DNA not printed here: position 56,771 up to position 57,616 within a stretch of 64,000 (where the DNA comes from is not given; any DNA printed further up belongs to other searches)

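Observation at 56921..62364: Triplicated orphan-SBP module (SBP+cupin, SBP-remnant+cupin, SBP+amidohydrolase) caught in mid-decay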

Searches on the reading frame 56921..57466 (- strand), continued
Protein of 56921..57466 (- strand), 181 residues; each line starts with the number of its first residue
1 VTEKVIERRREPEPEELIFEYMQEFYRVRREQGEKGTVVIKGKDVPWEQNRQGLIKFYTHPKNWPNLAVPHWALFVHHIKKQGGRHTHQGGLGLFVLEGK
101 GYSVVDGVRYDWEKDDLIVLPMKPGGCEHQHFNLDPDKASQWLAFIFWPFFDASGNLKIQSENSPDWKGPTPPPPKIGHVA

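Call 33: search_protein_families(library=pfam, proteins=[L011:730-1887:+, L011:1936-4518:+, L011:4519-5628:+, L011:5808-6620:+, L040:10786-11676:+, L040:11691-12365:+, L040:12362-13465:+, L061:7955-9838:+, L061:11164-13242:+, L061:13245-14141:+], max_evalue=0.0001)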
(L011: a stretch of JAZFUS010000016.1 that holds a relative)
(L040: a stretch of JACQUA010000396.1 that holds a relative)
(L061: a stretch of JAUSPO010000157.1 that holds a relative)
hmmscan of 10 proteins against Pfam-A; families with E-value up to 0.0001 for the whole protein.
L011:730-1887:+ (385 aa): 2 families
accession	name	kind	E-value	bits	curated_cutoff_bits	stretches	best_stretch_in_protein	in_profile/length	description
PF07883.17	Cupin_2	-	1.6e-20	73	27.2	2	94-157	4-66/70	Cupin domain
PF02041.22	Auxin_BP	-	1.3e-09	38.4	21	0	263-351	17-115/167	Auxin binding protein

L011:1936-4518:+ (860 aa): 4 families
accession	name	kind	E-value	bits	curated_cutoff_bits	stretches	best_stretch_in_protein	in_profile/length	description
PF07494.17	Reg_prop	-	6.2e-44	142.8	20.4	2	55-75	3-23/24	Two component regulator propeller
PF00528.27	BPD_transp_1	-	9.8e-19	68.2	26.4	2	683-851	11-174/184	Binding-protein-dependent transport system inner membrane component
PF20067.5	SSL_N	-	6.7e-08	32.7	18.9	0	185-200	26-41/46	Strictosidine synthase-like, N-terminal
PF08450.18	SGL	-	2.5e-06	27.7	26.3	0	59-116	43-104/246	SMP-30/Gluconolactonase/LRE-like region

L011:4519-5628:+ (370 aa): 3 families
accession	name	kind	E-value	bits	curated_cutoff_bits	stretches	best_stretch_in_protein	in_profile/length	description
PF00005.33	ABC_tran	-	3.4e-34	118.8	25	1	26-175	2-136/137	ABC transporter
PF08402.16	TOBE_2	-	3.1e-06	27.6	21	1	294-366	2-75/76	TOBE domain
PF13304.12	AAA_21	-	8.8e-06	26.4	27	0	131-206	221-298/304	AAA domain, putative AbiEii toxin, Type IV TA system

L011:5808-6620:+ (271 aa): 2 families
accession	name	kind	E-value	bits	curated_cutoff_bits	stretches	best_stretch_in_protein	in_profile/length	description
PF13343.11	SBP_bac_6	-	4.2e-11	43.2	24.6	1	145-257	4-133/245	Bacterial extracellular solute-binding protein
PF01547.30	SBP_bac_1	-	1.1e-05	26.1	26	1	102-243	8-164/307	Bacterial extracellular solute-binding protein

L040:10786-11676:+ (296 aa): 3 families
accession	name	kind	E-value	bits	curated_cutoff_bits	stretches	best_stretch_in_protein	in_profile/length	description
PF13531.11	SBP_bac_11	-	4.8e-45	154.5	25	1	59-281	1-226/227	Bacterial extracellular solute-binding protein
PF01547.30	SBP_bac_1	-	8.7e-13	49.4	26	1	189-272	205-305/307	Bacterial extracellular solute-binding protein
PF13343.11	SBP_bac_6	-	1.1e-05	25.5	24.6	1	206-287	142-223/245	Bacterial extracellular solute-binding protein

L040:11691-12365:+ (224 aa): 1 family
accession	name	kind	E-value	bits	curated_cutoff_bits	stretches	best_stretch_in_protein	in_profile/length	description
PF00528.27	BPD_transp_1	-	1e-18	68.2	26.4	1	28-213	1-173/184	Binding-protein-dependent transport system inner membrane component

L040:12362-13465:+ (367 aa): 3 families
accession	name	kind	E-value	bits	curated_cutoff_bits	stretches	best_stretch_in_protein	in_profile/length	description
PF00005.33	ABC_tran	-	2.5e-32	112.8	25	1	27-160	11-136/137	ABC transporter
PF03459.23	TOBE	-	7e-09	36.2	22.3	1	296-353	2-63/64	TOBE domain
PF13304.12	AAA_21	-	3e-05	24.7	27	0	30-47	2-19/304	AAA domain, putative AbiEii toxin, Type IV TA system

L061:7955-9838:+ (627 aa): 2 families
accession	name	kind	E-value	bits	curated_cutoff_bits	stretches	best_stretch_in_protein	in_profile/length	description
PF01314.23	AFOR_C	-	4.9e-115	385.2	27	1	243-622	5-385/385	Aldehyde ferredoxin oxidoreductase, domains 2 & 3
PF02730.20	AFOR_N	-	7.3e-67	225.4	29.8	1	25-225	2-198/199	Aldehyde ferredoxin oxidoreductase, N-terminal domain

L061:11164-13242:+ (692 aa): 26 families (the best 25 are shown)
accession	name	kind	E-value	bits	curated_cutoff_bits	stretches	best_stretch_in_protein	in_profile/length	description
PF00004.35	AAA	-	8.4e-84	279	21.2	2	192-321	1-130/131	ATPase family associated with various cellular activities (AAA)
PF17862.7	AAA_lid_3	-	1.7e-19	69.5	27.2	2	349-381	4-36/45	AAA+ lid domain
PF05496.18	RuvB_N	-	4.6e-13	49.7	27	1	192-263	36-99/159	Holliday junction DNA helicase RuvB P-loop domain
PF13401.12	AAA_22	-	1.7e-12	48.2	27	0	192-222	8-41/130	AAA domain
PF13191.12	AAA_16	-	4.9e-11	43.8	32.6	0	189-291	24-132/167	AAA ATPase domain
PF06068.19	TIP49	-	1.7e-09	37.8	23.8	0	465-516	52-104/347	TIP49 P-loop domain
PF01695.23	IstB_IS21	-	3.3e-09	37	24.1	0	191-258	94-163/238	IstB-like ATP binding protein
PF13671.12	AAA_33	-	5.4e-09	36.9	27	0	192-238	2-46/143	AAA domain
PF07728.20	AAA_5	-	4.2e-08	33.7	22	0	192-258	2-76/139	AAA domain (dynein-related subfamily)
PF05729.18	NACHT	-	6.5e-08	33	26.7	0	192-215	3-26/167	NACHT domain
PF13173.12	AAA_14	-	8.2e-08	32.7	27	0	192-260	5-74/129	AAA domain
PF13521.12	AAA_28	-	2.2e-07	31.7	27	0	192-242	2-48/164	AAA domain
PF00910.28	RNA_helicase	-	3e-07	31.3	21.5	0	192-222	1-31/105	RNA helicase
PF02367.23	TsaE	-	3.4e-07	30.7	26.6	0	460-490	18-48/128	Threonylcarbamoyl adenosine biosynthesis protein TsaE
PF07724.20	AAA_2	-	3.9e-07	30.7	27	0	192-285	6-101/166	AAA domain (Cdc48 subfamily)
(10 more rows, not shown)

L061:13245-14141:+ (298 aa): 2 families
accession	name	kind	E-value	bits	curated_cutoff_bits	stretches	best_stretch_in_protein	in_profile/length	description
PF09084.16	NMT1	-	2.3e-17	64.1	20.5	1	18-217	7-211/216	NMT1/THI5 like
PF13379.11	NMT1_2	-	4.4e-10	40.2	24.7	1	16-229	19-252/252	NMT1-like family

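Call 36: search_protein_families(library=pfam, proteins=[L051:4253-5386:+, L049:5111-6547:+, L059:3817-4884:-, L078:13304-14893:+, L050:2416-3174:+, L051:8417-9733:-, L026:980-2131:+, L066:6759-8018:+, L069:4216-5445:-, L041:6653-8416:+], max_evalue=0.0001)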
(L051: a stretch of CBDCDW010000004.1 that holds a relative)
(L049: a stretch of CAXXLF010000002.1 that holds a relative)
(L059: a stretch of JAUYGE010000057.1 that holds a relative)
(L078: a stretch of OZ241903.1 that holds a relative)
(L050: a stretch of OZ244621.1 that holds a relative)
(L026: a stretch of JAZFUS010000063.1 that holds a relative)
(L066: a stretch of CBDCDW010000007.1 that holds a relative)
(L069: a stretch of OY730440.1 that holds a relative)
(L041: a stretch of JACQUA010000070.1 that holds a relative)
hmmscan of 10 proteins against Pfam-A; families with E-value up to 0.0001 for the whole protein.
L051:4253-5386:+ (377 aa): 1 family
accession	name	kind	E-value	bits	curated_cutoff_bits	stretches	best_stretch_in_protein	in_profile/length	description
PF04909.20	Amidohydro_2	-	6.9e-26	92.1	26.4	1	88-377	21-289/289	Amidohydrolase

L049:5111-6547:+ (478 aa): 3 families
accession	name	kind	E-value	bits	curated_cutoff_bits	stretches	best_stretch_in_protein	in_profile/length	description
PF01977.22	UbiD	-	5.7e-61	205.7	23.3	1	109-308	6-205/206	3-octaprenyl-4-hydroxybenzoate carboxy-lyase Rift-related domain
PF20696.2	UbiD_C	-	3e-29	102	24.2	1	318-442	5-127/127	3-octaprenyl-4-hydroxybenzoate carboxy-lyase C-terminal domain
PF20695.2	UbiD_N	-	2e-11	44.3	24.3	1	12-92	1-77/78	3-octaprenyl-4-hydroxybenzoate carboxy-lyase N-terminal domain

L059:3817-4884:- (355 aa): 2 families
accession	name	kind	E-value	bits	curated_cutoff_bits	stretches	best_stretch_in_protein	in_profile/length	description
PF09084.16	NMT1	-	9.7e-19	68.6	20.5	1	80-277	9-213/216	NMT1/THI5 like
PF13379.11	NMT1_2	-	1.8e-18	67.7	24.7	1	60-286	4-250/252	NMT1-like family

L078:13304-14893:+ (529 aa): 1 family
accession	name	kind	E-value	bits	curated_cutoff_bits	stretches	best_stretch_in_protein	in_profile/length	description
PF01019.26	G_glu_transpept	-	2.6e-45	155.7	27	2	26-289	2-239/512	Gamma-glutamyltranspeptidase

L050:2416-3174:+ (252 aa): 3 families
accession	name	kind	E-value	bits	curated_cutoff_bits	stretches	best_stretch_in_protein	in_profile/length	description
PF13561.12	adh_short_C2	-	2.8e-60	204.3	27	1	15-249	3-235/236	Enoyl-(Acyl carrier protein) reductase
PF00106.31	adh_short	-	4.2e-59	199.7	26.6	1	7-192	1-183/195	short chain dehydrogenase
PF08659.16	KR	-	6.9e-12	46.1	22.6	1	9-165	3-156/180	KR domain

L051:8417-9733:- (438 aa): 2 families
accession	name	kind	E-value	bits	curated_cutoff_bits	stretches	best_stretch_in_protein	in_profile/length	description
PF00355.32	Rieske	-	2e-19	69.7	20.3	1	50-133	2-83/88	Rieske [2Fe-2S] domain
PF00848.25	Ring_hydroxyl_A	-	5.9e-14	52.9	24.9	1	174-386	5-180/208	Ring hydroxylating alpha subunit (catalytic domain)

L026:980-2131:+ (383 aa): 4 families
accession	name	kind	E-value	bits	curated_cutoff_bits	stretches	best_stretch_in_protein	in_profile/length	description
PF00441.29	Acyl-CoA_dh_1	-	7.2e-38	130.5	22.4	1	235-380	4-149/150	Acyl-CoA dehydrogenase, C-terminal domain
PF02771.21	Acyl-CoA_dh_N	-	1.2e-21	77.7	22.9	1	13-122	1-113/113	Acyl-CoA dehydrogenase, N-terminal domain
PF02770.24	Acyl-CoA_dh_M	-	4e-18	65.8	33.3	1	126-220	1-97/97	Acyl-CoA dehydrogenase, middle domain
PF08028.16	Acyl-CoA_dh_2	-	4e-14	53.5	22.7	1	249-359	3-123/134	Acyl-CoA dehydrogenase, C-terminal domain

L066:6759-8018:+ (419 aa): 2 families
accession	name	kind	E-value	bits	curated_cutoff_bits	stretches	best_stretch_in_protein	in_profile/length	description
PF05977.19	MFS_3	-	8.6e-59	199.8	27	1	17-409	3-391/524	Transmembrane secretion effector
PF07690.21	MFS_1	-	6.5e-37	127.7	33.4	2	29-271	1-235/347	Major Facilitator Superfamily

L069:4216-5445:- (409 aa): 5 families
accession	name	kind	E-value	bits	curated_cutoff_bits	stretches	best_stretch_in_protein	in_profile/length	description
PF01266.30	DAO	-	6e-62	210.6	27.9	1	23-370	1-353/353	FAD dependent oxidoreductase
PF13450.12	NAD_binding_8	-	1e-08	35.7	21.9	1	26-62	1-38/68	NAD(P)-binding Rossmann-like domain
PF07992.20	Pyr_redox_2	-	7.7e-06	26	26.1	1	23-118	2-58/291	Pyridine nucleotide-disulphide oxidoreductase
PF03486.20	HI0933_like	-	5.7e-05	23.1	50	0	23-56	2-36/244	HI0933-like protein Rossmann domain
PF01494.25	FAD_binding_3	-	7.9e-05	22.5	22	0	21-70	1-49/349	FAD binding domain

L041:6653-8416:+ (587 aa): 6 families
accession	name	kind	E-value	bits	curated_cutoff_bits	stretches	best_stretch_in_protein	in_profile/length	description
PF00890.30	FAD_binding_2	-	2.6e-35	122.9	20.4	1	13-386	1-414/414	FAD binding domain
PF02910.25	Succ_DH_flav_C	-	3.4e-10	40.4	20.8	1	451-560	11-128/130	Fumarate reductase flavoprotein C-term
PF03486.20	HI0933_like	-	7.8e-09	35.8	50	0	13-58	2-46/244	HI0933-like protein Rossmann domain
PF07992.20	Pyr_redox_2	-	4.8e-06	26.6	26.1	0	13-205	2-113/291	Pyridine nucleotide-disulphide oxidoreductase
PF12831.13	FAD_oxidored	-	6.7e-06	26.1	27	1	13-236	1-180/416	FAD dependent oxidoreductase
PF01266.30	DAO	-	8.1e-05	22.7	27.9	0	13-201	1-204/353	FAD dependent oxidoreductase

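Call 51: predict_structure(alignment_id=A4)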
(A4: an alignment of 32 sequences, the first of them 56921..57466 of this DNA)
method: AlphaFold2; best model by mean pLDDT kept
length: 181 residues; sequences in the alignment: 32
mean_pLDDT: 88.6   pTM: 0.77
mean pLDDT of the five models: 88.6, 83.1, 83.0, 82.2, 81.0
residues with pLDDT >= 90: 122; 70-90: 38; 50-70: 21; < 50: 0
segments of 3 or more residues with pLDDT < 50: none
pLDDT, mean of each block of 10 residues (from residue 1): 61 85 94 95 93 95 94 95 89 95 97 97 90 96 93 84 85 60 60
secondary structure, 60 per line:
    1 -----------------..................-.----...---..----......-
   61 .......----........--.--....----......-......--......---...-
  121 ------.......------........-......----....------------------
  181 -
elements in order: H18-35 E54-59 H61-66 E72-79 E85-88 E93-98 E100-105 E108-113 E117-119 E127-133 E140-147 H149-154 E159-162

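Call 55: fold_search(model_id=the predicted structure, library=pdb)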
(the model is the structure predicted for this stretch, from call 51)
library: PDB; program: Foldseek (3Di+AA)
matches with E <= 10: 1782; with E <= 0.001: 403
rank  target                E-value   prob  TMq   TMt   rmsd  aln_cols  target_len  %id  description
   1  4fah                  9.5e-07  1.00  0.45  0.25  11.8       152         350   22  Crystal Structure of the Salicylate 1,2-dioxygenase from Pseudoaminobacter salicylatoxidans A85H mutant (released 2012-09-26)
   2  3bu7_B                1.1e-06  1.00  0.49  0.26   3.9       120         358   24  Crystal Structure and Biochemical Characterization of GDOsp, a Gentisate 1,2-Dioxygenase from Silicibacter Pomeroyi (released 2008-08-12)
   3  2phd_B                1.3e-06  1.00  0.45  0.25  11.3       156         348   22  Crystal Structure Determination of a Salicylate 1,2-Dioxygenase from Pseudaminobacter salicylatoxidans (released 2008-04-22)
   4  4fag                  1.3e-06  1.00  0.46  0.25  12.1       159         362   20  Crystal Structure of the Salicylate 1,2-dioxygenase from Pseudoaminobacter salicylatoxidans W104Y mutant in complex with (released 2012-09-26)
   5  3nst                  1.3e-06  1.00  0.44  0.24  12.6       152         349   21  Crystal Structure of Salicylate 1,2-dioxygenase G106A mutant from Pseudoaminobacter salicylatoxidans (released 2011-07-13)
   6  2d40_A                1.4e-06  1.00  0.49  0.32  11.9       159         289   14  Crystal Structure of Z3393 from Escherichia coli O157:H7 (released 2006-09-26)
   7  8awn                  1.6e-06  1.00  0.48  0.74   2.9       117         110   17  Crystal structure of a manganese-containing cupin (tm1459) from Thermotoga maritima, variant C106Q (released 2023-03-08)
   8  4fbf                  1.8e-06  1.00  0.44  0.25  11.4       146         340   21  Crystal Structure of the Salicylate 1,2-dioxygenase from Pseudoaminobacter salicylatoxidans W104Y mutant (released 2012-09-26)
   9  3bu7_A                1.9e-06  1.00  0.50  0.27  15.5       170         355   19  Crystal Structure and Biochemical Characterization of GDOsp, a Gentisate 1,2-Dioxygenase from Silicibacter Pomeroyi (released 2008-08-12)
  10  2f4p_B                2.6e-06  1.00  0.48  0.64   3.3       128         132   17  Crystal structure of a cupin-like protein (tm1010) from thermotoga maritima msb8 at 1.90 A resolution (released 2006-01-24)
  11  2d40_B                2.6e-06  1.00  0.48  0.32  12.0       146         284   13  Crystal Structure of Z3393 from Escherichia coli O157:H7 (released 2006-09-26)
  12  2phd_D                2.7e-06  1.00  0.44  0.25  11.5       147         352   21  Crystal Structure Determination of a Salicylate 1,2-Dioxygenase from Pseudaminobacter salicylatoxidans (released 2008-04-22)
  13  2phd_C                2.7e-06  1.00  0.44  0.24  12.7       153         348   22  Crystal Structure Determination of a Salicylate 1,2-Dioxygenase from Pseudaminobacter salicylatoxidans (released 2008-04-22)
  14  2phd_A                3.1e-06  1.00  0.44  0.24  12.8       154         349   22  Crystal Structure Determination of a Salicylate 1,2-Dioxygenase from Pseudaminobacter salicylatoxidans (released 2008-04-22)
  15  1lr5_B                3.6e-06  1.00  0.50  0.57   3.4       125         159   16  Crystal structure of auxin binding protein (released 2002-06-19)
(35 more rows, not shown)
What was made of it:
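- Foldseek top hits agree (call 55). Fold hits include many non-dioxygenase cupins (call 55).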
